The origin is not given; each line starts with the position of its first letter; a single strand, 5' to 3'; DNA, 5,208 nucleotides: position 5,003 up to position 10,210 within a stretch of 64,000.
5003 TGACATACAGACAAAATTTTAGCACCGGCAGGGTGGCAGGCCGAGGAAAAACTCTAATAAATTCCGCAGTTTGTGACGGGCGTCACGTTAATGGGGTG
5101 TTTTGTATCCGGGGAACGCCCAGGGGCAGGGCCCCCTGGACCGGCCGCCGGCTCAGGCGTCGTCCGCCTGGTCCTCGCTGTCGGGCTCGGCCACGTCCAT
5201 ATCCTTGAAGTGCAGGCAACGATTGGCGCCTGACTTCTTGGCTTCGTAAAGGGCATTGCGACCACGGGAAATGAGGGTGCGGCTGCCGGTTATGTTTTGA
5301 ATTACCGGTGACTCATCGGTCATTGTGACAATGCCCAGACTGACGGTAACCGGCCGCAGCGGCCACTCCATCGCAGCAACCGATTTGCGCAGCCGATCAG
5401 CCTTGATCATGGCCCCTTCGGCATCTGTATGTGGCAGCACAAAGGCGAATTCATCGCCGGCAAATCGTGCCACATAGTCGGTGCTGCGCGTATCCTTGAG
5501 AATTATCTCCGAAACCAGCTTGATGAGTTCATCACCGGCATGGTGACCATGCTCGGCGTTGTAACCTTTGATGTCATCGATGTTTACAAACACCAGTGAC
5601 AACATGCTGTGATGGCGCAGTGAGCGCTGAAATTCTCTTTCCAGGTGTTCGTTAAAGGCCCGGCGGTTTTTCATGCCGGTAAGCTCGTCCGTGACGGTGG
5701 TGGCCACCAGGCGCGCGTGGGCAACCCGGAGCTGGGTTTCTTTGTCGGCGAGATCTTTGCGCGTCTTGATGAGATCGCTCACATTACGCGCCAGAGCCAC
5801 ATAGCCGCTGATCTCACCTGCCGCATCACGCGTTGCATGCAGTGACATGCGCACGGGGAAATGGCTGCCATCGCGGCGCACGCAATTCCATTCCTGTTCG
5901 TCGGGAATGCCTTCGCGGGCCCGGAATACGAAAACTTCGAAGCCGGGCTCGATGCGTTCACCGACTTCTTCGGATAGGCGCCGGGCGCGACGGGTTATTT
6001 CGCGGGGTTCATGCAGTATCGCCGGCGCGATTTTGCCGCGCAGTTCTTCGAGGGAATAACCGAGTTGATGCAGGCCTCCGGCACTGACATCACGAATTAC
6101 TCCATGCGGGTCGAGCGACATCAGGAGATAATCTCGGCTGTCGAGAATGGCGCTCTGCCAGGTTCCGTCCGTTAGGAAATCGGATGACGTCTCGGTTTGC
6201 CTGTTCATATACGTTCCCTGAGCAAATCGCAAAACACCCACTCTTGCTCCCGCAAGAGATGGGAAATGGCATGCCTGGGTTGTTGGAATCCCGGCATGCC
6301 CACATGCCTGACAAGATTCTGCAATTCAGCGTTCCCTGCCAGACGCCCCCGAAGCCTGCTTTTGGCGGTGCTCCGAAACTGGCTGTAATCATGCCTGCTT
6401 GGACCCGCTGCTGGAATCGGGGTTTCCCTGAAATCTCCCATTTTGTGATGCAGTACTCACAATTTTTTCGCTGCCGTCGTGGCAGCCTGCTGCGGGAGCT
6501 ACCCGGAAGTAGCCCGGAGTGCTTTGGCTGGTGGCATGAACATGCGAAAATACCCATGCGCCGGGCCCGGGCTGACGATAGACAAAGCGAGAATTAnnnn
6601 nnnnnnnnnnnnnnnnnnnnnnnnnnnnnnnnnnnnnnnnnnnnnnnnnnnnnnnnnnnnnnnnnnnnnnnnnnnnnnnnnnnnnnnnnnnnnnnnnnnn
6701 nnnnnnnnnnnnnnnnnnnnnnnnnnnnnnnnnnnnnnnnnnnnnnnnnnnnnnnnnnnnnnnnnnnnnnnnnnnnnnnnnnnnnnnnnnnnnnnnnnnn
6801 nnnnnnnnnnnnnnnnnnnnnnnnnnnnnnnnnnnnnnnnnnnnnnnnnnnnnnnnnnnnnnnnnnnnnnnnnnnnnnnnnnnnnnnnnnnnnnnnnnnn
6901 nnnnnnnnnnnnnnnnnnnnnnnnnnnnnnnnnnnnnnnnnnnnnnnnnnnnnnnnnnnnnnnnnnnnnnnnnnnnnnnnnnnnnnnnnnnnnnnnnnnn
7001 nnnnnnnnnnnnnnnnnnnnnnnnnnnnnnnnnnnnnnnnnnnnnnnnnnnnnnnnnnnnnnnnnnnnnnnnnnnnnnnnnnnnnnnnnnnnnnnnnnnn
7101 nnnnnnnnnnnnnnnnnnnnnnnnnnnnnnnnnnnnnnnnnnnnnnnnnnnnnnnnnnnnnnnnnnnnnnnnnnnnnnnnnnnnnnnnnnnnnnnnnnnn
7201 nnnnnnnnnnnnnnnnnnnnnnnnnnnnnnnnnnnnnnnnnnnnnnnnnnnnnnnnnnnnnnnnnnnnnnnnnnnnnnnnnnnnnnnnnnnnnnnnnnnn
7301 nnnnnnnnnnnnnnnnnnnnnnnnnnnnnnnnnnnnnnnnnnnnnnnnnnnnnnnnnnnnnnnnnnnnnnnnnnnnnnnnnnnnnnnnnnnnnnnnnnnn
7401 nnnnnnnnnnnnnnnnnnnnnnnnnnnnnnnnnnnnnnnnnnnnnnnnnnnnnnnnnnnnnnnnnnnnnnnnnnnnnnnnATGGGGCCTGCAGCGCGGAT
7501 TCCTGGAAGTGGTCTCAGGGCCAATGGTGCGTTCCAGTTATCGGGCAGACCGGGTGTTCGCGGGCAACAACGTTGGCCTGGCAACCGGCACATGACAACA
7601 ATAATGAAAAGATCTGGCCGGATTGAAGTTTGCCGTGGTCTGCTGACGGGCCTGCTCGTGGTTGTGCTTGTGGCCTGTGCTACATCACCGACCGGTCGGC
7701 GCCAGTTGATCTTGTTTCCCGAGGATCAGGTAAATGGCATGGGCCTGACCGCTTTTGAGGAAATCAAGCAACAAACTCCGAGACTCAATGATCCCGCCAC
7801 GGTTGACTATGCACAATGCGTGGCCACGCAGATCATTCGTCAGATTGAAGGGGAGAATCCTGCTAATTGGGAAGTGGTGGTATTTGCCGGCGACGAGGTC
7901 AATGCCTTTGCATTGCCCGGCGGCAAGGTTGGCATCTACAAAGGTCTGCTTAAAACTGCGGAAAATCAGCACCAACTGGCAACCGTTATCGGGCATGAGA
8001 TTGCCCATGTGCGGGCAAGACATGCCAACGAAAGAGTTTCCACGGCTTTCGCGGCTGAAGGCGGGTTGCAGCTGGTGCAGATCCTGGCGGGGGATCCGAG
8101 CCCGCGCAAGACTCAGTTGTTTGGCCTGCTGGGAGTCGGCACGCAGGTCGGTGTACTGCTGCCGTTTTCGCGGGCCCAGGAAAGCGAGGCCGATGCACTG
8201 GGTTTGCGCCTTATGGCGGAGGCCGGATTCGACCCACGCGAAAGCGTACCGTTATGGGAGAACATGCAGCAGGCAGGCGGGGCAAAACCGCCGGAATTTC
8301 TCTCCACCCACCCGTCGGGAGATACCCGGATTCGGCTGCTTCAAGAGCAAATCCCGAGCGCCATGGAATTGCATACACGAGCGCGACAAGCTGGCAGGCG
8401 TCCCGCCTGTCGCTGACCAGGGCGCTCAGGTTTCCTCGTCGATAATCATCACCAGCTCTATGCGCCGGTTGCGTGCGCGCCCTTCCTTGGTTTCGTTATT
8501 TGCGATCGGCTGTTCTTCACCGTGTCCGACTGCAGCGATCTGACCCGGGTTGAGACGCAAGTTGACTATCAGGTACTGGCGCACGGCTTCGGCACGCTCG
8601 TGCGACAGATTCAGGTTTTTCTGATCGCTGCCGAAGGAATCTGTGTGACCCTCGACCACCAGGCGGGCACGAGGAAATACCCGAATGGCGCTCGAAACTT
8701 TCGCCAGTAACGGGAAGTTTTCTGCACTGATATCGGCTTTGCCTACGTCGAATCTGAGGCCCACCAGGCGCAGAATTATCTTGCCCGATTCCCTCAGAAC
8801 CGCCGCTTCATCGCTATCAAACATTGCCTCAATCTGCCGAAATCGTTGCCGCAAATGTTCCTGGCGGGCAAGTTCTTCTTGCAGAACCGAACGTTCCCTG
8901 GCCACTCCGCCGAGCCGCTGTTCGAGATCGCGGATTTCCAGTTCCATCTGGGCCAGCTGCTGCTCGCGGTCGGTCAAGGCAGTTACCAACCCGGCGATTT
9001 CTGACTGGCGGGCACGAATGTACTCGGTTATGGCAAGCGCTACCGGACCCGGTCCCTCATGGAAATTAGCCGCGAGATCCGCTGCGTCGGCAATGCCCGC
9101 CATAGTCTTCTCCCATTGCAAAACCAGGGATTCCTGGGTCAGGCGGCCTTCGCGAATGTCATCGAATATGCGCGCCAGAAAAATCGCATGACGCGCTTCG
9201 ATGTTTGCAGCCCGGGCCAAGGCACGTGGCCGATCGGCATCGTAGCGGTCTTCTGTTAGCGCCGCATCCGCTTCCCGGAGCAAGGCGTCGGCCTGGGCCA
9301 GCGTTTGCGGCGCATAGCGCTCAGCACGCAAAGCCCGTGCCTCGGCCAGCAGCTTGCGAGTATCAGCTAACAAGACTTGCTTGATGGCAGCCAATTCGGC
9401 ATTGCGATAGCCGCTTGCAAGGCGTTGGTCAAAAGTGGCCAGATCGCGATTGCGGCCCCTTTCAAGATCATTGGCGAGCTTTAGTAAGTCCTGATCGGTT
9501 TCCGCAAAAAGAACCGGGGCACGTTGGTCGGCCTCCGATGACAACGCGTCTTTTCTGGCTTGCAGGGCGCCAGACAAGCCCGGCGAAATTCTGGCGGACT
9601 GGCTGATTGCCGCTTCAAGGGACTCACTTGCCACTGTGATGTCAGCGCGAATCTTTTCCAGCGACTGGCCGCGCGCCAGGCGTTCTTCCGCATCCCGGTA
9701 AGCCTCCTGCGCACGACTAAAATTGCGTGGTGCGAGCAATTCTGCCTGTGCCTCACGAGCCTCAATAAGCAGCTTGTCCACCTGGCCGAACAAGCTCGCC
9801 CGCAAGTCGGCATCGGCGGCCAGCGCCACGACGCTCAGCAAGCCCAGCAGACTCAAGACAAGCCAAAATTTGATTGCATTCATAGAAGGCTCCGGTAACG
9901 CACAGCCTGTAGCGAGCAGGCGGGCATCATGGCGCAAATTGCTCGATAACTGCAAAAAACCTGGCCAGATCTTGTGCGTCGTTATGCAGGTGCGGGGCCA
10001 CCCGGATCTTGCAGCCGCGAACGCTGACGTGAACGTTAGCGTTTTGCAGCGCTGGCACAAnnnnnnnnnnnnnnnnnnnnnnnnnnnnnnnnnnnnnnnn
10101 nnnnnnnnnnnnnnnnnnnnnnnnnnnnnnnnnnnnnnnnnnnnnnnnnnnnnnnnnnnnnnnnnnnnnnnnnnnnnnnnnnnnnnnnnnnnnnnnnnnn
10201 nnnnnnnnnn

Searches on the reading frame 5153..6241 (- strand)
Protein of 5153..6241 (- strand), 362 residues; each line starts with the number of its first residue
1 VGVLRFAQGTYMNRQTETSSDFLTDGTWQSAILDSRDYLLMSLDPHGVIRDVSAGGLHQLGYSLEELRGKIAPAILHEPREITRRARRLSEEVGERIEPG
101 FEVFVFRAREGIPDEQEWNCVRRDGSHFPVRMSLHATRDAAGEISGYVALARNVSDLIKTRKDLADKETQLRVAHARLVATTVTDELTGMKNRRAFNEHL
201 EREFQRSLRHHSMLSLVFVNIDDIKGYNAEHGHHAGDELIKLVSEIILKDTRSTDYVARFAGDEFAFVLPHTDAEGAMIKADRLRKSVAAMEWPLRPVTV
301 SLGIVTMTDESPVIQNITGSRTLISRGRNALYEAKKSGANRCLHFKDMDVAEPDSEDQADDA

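Call 35: search_protein_families(library=pfam, proteins=[window:5153-6241:-])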
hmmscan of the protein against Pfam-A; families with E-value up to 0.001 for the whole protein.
window:5153-6241:- (362 aa): 4 families
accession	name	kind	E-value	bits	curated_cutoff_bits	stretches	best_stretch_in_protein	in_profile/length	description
PF00990.26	GGDEF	-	1.3e-34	119.8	23.8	1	183-341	2-161/161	Diguanylate cyclase, GGDEF domain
PF13426.13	PAS_9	-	1.5e-06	28.8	27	1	41-156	6-103/103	PAS domain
PF08448.16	PAS_4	-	1.7e-06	28.7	23.1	1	34-156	2-107/110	PAS fold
PF00989.32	PAS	-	1e-05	25.9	22.6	1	31-152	5-111/113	PAS fold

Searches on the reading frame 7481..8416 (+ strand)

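Call 35: search_protein_families(library=pfam, proteins=[window:7481-8416:+])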
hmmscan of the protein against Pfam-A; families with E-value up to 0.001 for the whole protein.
window:7481-8416:+ (311 aa): 1 family
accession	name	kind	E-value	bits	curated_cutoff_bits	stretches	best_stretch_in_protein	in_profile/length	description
PF01435.24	Peptidase_M48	-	7.8e-39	133.9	20.3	1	110-289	6-184/186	Peptidase family M48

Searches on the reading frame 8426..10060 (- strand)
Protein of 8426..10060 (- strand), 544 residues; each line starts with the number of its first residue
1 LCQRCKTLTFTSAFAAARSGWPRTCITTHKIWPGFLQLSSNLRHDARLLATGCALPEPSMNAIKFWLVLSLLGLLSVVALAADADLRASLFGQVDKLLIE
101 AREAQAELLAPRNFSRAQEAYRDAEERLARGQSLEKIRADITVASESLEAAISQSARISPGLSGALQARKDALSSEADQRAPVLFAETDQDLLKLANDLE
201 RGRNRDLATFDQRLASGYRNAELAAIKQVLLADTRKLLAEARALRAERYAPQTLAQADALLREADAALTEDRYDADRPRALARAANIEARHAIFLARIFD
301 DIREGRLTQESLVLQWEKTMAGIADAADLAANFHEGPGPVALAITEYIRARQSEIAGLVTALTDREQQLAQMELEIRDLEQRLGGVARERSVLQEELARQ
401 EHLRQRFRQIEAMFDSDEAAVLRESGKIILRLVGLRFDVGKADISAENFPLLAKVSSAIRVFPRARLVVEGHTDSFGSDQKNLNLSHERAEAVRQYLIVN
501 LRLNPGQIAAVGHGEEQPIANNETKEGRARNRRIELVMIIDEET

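Call 35: search_protein_families(library=pfam, proteins=[window:8426-10060:-])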
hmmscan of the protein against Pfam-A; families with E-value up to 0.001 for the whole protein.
window:8426-10060:- (544 aa): 2 families
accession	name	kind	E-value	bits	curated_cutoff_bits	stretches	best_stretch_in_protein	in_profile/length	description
PF00691.25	OmpA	-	9.5e-22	77.6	27.2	1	436-532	1-98/98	OmpA family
PF13851.11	GAS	-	0.00031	20.7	32.3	1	346-415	26-95/200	Growth-arrest specific micro-tubule binding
